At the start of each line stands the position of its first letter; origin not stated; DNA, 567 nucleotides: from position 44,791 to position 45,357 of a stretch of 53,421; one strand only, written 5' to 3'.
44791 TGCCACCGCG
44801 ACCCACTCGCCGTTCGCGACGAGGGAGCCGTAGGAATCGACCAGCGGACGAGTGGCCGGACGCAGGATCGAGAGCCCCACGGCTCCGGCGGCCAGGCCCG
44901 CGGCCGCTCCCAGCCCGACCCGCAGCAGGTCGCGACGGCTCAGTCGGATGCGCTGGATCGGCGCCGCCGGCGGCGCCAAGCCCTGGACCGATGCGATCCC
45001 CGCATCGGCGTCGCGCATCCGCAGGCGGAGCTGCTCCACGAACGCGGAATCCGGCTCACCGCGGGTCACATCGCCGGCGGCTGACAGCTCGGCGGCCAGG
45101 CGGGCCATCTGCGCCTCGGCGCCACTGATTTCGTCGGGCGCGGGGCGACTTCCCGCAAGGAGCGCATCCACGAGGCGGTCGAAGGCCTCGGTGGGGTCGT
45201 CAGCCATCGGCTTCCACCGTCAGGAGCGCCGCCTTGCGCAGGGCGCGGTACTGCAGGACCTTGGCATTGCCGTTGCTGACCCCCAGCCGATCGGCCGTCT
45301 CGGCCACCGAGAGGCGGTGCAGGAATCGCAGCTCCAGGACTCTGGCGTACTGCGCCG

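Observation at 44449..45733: ECF sigma factor coupled to an anti-sigma-like protein whose sensor is a Tat-exported Rieske cluster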

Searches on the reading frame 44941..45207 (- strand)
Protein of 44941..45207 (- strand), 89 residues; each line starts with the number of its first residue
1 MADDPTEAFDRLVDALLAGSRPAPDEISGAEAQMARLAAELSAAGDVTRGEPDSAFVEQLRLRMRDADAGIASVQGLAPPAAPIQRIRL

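Call 15: find_homologous_proteins(query=window:44941-45207:-, max_evalue=0.01)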
Query window:44941-45207:- (89 aa): 13 proteins with E <= 0.01 among 30 candidates.
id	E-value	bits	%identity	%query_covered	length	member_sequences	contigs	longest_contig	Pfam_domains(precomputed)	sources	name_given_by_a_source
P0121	1.5e-24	104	65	100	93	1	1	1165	-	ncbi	-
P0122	4.6e-23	99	63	100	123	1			-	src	-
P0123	8.0e-21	92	72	80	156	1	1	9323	PF00355.33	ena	-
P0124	1.2e-16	79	62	89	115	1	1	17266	-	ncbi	ncbi:MAG: hypothetical protein ACRDGV_00245, partial [Candidatus Limnocylindria bacterium]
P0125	1.4e-15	75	58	90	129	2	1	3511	-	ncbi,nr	ncbi:MAG: hypothetical protein H0U86_08350, partial [Chloroflexi bacterium]|nr:hypothetical protein 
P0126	1.5e-15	75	57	96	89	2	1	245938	-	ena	-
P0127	2.5e-14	71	56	82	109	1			-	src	-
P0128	1.3e-13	69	58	81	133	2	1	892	-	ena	-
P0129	1.6e-13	69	62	76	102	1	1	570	-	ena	-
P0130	1.2e-11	63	56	83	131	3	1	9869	-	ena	-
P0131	9.1e-11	60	64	60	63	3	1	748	-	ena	-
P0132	2.6e-5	43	64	53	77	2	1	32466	-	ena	-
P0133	4.1e-4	39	60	53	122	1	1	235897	-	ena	-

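Call 29: search_protein_representatives(alignment_id=A2)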
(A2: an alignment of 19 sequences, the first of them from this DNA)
Query: 19 sequences, 88 profile positions. Proteins with E-value up to 0.001 (for the whole library): 36; up to 1e-10: 20; up to 1e-30: 0. The best 36 are listed.
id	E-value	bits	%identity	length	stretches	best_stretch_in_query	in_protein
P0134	4.5e-27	110.2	-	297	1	6-78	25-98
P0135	2.3e-26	108.0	-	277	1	6-77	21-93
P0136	4.0e-24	100.8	-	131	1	6-76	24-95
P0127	1.7e-23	98.8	-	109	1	4-79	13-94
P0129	1.7e-22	95.5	-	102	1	27-88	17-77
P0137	6.1e-22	93.8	-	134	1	4-79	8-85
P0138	8.9e-22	93.3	-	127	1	3-79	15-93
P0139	1.7e-21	92.4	-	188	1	3-80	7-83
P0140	6.2e-21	90.6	-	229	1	3-77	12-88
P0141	4.7e-20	87.7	-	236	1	4-79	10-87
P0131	6.0e-19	84.2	-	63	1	1-54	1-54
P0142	1.4e-17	79.8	-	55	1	1-49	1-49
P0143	1.4e-15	73.4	-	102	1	1-56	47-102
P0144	4.2e-14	68.7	-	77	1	5-54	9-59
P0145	7.0e-14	68.0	-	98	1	3-67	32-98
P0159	1.1e-05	41.7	-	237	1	9-65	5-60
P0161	1.1e-04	38.5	-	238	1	8-72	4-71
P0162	1.4e-04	38.2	-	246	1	8-66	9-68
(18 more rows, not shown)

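Call 31: find_encoding_contigs(protein=P0159, flank=6000, max_places=4)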
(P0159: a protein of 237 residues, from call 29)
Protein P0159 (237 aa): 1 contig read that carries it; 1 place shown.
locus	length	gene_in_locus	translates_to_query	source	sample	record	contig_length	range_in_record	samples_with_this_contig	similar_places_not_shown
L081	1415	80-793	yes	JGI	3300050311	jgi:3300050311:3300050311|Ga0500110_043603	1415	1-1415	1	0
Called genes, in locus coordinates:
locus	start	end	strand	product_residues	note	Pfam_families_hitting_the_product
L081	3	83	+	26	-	?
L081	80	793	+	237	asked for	PF00355:Rieske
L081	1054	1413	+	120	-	?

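Call 32: find_encoding_contigs(protein=P0162, flank=6000, max_places=4)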
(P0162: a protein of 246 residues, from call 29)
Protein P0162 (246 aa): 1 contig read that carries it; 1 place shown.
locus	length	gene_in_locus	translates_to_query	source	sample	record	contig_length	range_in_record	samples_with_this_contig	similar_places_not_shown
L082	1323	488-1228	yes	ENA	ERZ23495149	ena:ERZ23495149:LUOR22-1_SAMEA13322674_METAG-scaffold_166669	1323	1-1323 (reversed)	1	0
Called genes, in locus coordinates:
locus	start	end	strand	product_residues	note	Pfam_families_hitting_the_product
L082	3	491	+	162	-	?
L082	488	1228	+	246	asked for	PF00355:Rieske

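Call 35: find_encoding_contigs(protein=P0161, flank=6000, max_places=4)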
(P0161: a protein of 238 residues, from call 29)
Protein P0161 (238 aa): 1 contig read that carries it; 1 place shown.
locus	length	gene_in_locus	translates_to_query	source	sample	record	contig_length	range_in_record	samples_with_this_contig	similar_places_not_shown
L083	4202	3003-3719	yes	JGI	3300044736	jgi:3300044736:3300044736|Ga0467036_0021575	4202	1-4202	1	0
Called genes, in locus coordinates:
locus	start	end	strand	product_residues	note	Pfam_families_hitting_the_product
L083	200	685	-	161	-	-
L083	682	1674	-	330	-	PF00149:Metallophos, PF12850:Metallophos_2 (faint)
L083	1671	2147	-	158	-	PF13473:Cupredoxin_1, PF00127:Copper-bind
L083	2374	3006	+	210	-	PF07638:Sigma70_ECF (weak), PF04542:Sigma70_r2, PF08281:Sigma70_r4_2, PF04545:Sigma70_r4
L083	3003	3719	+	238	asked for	PF00355:Rieske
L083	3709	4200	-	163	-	?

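Call 44: search_solved_structures(query=A4, max_evalue=10, show_alignments=3)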
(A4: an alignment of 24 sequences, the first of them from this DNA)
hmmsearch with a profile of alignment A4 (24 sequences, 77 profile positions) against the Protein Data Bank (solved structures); distinct sequences matched with E-value up to 10: 2.
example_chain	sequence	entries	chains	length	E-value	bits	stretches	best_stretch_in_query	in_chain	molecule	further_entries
5w5a_A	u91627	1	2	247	0.27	14.7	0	1-36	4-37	HTH-type transcriptional regulator Cmr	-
3os4_A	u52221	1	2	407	1.7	12.1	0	53-63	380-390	Nicotinate phosphoribosyltransferase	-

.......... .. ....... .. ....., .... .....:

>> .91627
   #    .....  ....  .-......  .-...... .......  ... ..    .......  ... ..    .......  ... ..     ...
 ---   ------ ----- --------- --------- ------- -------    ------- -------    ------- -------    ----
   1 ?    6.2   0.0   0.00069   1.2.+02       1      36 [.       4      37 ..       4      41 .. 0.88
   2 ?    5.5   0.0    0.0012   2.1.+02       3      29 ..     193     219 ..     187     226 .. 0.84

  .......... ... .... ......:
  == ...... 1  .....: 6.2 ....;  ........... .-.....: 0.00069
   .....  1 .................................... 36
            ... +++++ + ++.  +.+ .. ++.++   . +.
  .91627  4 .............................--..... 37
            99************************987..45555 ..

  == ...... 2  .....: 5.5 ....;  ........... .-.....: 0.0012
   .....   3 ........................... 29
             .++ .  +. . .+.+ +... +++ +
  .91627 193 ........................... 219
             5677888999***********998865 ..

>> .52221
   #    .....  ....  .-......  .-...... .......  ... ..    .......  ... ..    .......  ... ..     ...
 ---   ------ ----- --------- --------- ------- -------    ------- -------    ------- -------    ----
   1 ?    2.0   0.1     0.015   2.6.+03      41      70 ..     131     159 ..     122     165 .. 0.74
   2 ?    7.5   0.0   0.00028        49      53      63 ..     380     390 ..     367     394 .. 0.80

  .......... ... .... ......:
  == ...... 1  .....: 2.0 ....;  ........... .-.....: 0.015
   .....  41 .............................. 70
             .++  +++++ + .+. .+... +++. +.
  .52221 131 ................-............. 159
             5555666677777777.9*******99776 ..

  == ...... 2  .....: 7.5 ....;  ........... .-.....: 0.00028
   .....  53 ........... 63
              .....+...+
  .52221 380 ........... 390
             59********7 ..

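Call 45: search_protein_families(library=pfam, alignment_id=A4, max_evalue=10)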
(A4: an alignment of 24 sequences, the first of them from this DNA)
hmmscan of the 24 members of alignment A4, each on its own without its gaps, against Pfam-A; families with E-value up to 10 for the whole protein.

A. member 1, seq(76 aa): 0 families

B. families by the number of members that match (of 24 scanned): 10 families
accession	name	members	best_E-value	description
PF18604.6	PreAtp-grasp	3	0.0012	Pre ATP-grasp domain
PF23675.1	YciZ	1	0.0096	YciZ-like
PF03259.23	Robl_LC7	1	0.017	Roadblock/LC7 domain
PF24729.2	Acb2_Tad1_hairpin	1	0.071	Acb2/Tad1, hairpin domain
PF14272.11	Gly_rich_SFCGS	1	0.082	Glycine-rich SFCGS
PF20772.2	TACO1_YebC_N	1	0.099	TACO1/YebC protein N-terminal domain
PF06996.16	T6SS_TssG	1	0.1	Type VI secretion, TssG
PF19744.4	DUF6232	1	0.11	Family of unknown function (DUF6232)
PF20859.2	RHA1_ro05818_N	1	0.16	Hypothetical protein RHA1_ro05818, N-terminal helical domain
PF21547.3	TTI1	1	0.17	TELO2-interacting protein 1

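Call 49: find_homologous_proteins(query=A5, max_evalue=0.00001)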
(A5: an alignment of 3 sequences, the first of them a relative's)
Query A5 (3 sequences) (238 aa, profile of the alignment): 932 proteins with E <= 0.00001 among 8000 candidates; the best 120 are listed.
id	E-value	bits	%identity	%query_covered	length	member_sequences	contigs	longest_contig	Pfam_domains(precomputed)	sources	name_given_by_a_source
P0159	2.4e-118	412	48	97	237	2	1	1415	PF00355.33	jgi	-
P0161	2.6e-112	392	100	100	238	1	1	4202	PF00355.33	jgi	jgi:nitrite reductase/ring-hydroxylating ferredoxin subunit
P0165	6.6e-107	375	50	97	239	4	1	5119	PF00355.33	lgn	-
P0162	2.4e-102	360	29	83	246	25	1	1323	PF00355.33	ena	-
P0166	4.8e-84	300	53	97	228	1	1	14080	PF00355.33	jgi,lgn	jgi:nitrite reductase/ring-hydroxylating ferredoxin subunit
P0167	8.6e-84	299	52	97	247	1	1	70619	PF00355.33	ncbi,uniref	ncbi:Rieske (2Fe-2S) protein [Catenulispora subtropica]|uniref:Rieske (2Fe-2S) protein n=1 Tax=Caten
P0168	8.6e-84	299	56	100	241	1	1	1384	PF00355.33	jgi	-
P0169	1.4e-82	295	50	97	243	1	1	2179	PF00355.33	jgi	jgi:cytochrome b6-f complex iron-sulfur subunit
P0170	1.1e-81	292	56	97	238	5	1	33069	PF00355.33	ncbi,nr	ncbi:MAG: Rieske (2Fe-2S) domain protein [Actinomycetia bacterium]|nr:Rieske (2Fe-2S) domain protein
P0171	1.8e-81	291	53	97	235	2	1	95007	PF00355.33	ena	-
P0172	1.9e-81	291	53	97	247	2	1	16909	PF00355.33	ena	-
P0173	2.2e-81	291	55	97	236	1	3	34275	PF00355.33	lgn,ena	-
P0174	3.1e-81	291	52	97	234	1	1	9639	PF00355.33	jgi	jgi:cytochrome b6-f complex iron-sulfur subunit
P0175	5.4e-81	290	56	97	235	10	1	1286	PF00355.33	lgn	-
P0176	7.7e-81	289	54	97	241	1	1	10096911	PF00355.33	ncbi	ncbi:Rieske (2Fe-2S) protein [Streptacidiphilus sp. PAMC 29251]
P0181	5.2e-80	287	52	97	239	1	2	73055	PF00355.33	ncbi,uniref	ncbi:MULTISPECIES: Rieske (2Fe-2S) protein [unclassified Streptomyces]|uniref:Rieske (2Fe-2S) protei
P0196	1.1e-77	279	51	98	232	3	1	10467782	PF00355.33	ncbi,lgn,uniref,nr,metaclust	ncbi:Rieske (2Fe-2S) domain protein [Catenulispora acidiphila DSM 44928]|uniref:Rieske (2Fe-2S) doma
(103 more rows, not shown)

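Call 50: find_encoding_contigs(protein=P0196, flank=6000, max_places=2)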
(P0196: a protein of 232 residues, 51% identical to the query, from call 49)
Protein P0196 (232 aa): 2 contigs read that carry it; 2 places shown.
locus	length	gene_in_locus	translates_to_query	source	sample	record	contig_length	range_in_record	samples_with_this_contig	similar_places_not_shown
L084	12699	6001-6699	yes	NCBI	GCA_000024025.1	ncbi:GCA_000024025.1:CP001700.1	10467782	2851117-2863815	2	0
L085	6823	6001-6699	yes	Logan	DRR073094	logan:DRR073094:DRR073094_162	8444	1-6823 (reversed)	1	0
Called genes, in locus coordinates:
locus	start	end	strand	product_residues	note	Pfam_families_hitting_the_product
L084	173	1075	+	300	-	PF13428:TPR_14 (weak), PF14559:TPR_19 (weak)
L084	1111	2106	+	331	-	-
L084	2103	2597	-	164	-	-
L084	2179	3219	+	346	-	PF13229:Beta_helix (faint)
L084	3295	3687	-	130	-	-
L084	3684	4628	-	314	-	PF00149:Metallophos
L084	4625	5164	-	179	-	PF13473:Cupredoxin_1, PF00127:Copper-bind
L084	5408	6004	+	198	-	PF04542:Sigma70_r2, PF08281:Sigma70_r4_2, PF04545:Sigma70_r4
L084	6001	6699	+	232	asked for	PF00355:Rieske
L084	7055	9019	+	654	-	PF04542:Sigma70_r2, PF11790:Glyco_hydro_cc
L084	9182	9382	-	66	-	-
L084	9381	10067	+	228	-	PF00314:Thaumatin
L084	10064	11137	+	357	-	PF00314:Thaumatin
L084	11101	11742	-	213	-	PF03029:ATP_bind_1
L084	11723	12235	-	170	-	PF05331:DUF742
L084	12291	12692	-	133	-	PF03259:Robl_LC7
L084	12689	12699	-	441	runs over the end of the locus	PF02518:HATPase_c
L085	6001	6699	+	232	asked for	PF00355:Rieske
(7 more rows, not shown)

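Call 51: find_encoding_contigs(protein=P0181, flank=6000, max_places=2)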
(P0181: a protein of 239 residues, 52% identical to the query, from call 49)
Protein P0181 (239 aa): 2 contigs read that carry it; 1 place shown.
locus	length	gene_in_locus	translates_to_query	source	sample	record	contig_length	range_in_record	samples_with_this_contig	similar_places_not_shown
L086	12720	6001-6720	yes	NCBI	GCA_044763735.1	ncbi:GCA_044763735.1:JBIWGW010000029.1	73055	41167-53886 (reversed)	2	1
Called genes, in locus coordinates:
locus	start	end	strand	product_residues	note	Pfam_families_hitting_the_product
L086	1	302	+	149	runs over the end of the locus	-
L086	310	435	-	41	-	-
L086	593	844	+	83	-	-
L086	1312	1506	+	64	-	-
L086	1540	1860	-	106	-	PF03992:ABM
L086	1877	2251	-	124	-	PF12680:SnoaL_2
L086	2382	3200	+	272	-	PF00376:MerR, PF13411:MerR_1, PF09278:MerR-DNA-bind (faint), PF06445:GyrI-like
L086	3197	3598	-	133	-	-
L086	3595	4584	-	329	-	PF00149:Metallophos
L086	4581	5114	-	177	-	PF13473:Cupredoxin_1, PF00127:Copper-bind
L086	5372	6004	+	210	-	PF04542:Sigma70_r2 (weak), PF08281:Sigma70_r4_2, PF04545:Sigma70_r4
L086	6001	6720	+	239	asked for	PF00355:Rieske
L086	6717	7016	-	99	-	PF00165:HTH_AraC (weak), PF12833:HTH_18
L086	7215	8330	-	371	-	-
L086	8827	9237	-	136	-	PF00903:Glyoxalase (weak), PF13669:Glyoxalase_4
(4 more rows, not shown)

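Call 52: find_encoding_contigs(protein=P0176, flank=6000, max_places=2)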
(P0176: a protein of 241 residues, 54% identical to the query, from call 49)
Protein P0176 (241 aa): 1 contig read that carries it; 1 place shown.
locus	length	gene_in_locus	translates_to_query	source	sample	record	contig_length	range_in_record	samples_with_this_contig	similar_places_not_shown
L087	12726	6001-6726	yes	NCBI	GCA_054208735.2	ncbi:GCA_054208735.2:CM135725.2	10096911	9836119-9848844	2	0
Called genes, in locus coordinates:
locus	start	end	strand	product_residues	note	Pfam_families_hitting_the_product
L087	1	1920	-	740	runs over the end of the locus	PF08448:PAS_4, PF01590:GAF, PF13185:GAF_2 (weak), PF07228:SpoIIE, PF13581:HATPase_c_2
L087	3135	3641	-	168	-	PF06445:GyrI-like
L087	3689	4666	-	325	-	PF00149:Metallophos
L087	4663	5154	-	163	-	PF13473:Cupredoxin_1 (weak), PF00127:Copper-bind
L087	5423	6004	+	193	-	PF04542:Sigma70_r2 (faint), PF08281:Sigma70_r4_2, PF04545:Sigma70_r4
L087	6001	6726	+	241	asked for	PF00355:Rieske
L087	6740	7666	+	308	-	PF09995:MPAB_Lcp_cat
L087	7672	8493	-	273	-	PF00376:MerR, PF13411:MerR_1, PF06445:GyrI-like (weak)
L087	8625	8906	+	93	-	PF12680:SnoaL_2 (weak)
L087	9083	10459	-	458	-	PF08341:TED, PF05506:PLipase_C_C (weak)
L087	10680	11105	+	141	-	-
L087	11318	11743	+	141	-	PF00293:NUDIX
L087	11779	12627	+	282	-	PF00459:Inositol_P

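Call 54: find_related_loci(query=A5, collection=metagenome_contigs, flank=4000)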
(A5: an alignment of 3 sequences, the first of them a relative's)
Query A5 (238 aa) in metagenome_contigs; peptide patterns used: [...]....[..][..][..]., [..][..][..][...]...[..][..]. (x = any residue, [..] = any of these).
369 stretches matched a pattern; 234 encode a relative of the query (tblastn E <= 1e-3); the best 80 are kept; 80 distinct loci.
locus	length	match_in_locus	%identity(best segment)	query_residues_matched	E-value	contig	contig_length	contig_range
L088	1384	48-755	56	1-238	2e-75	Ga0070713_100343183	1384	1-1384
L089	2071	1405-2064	51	1-221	3e-61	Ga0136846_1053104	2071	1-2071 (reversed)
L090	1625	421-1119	49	1-233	7e-61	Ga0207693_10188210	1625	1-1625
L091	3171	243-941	49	1-233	2e-58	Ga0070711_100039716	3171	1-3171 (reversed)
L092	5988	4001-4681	49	1-232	3e-57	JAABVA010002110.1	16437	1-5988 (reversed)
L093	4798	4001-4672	48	1-235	2e-54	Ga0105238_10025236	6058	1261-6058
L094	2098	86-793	50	1-235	9e-55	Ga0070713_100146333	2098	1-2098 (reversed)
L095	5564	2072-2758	53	1-233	6e-53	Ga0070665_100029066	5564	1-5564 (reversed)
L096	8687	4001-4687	53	1-233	3e-52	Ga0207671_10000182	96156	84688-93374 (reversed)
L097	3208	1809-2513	51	1-232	5e-51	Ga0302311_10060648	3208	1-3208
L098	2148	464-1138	45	1-232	6e-51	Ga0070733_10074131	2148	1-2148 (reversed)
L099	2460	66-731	47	1-232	5e-50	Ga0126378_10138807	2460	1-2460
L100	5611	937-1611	48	5-236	4e-50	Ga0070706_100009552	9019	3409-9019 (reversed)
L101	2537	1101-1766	46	1-232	6e-50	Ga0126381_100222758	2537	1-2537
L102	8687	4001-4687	47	3-238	3e-49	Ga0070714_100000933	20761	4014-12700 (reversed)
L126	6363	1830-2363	35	14-196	1e-21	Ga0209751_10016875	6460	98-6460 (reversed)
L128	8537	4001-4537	33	9-200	3e-17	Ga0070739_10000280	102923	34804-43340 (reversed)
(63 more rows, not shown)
